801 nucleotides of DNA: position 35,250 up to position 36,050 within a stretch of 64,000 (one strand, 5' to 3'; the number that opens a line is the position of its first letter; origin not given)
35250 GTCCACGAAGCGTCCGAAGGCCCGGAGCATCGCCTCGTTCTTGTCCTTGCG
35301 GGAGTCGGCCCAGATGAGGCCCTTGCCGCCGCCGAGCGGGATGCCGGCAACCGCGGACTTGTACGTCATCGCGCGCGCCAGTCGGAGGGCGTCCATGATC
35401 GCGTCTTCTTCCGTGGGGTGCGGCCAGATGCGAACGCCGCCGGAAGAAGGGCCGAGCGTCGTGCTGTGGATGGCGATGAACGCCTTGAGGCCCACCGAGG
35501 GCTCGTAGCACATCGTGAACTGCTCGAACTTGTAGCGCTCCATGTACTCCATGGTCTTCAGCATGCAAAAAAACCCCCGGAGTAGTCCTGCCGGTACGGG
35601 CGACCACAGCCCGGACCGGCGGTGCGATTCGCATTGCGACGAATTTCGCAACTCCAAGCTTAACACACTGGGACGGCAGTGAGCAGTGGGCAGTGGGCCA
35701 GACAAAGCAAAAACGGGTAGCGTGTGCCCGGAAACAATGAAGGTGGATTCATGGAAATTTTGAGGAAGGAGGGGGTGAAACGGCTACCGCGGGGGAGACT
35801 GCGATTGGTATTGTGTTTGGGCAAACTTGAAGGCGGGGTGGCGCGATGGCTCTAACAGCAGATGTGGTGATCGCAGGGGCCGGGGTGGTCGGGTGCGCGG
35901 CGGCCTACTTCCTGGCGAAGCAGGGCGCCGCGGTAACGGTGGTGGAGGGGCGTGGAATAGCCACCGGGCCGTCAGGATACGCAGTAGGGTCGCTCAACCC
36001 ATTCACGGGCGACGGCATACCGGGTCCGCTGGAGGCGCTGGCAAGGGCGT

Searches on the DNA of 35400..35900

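Call 41: search_rna_families(source=window, start=35400, end=35900, threshold=evalue, max_evalue=10)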
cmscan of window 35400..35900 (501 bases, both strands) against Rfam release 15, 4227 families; matches with E-value up to 10: 1.
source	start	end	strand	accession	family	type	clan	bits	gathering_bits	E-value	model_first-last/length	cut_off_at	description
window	35567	35629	-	RF01386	isrB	Gene; sRNA;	-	15.4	35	3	1-87/87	no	isrB Hfq binding RNA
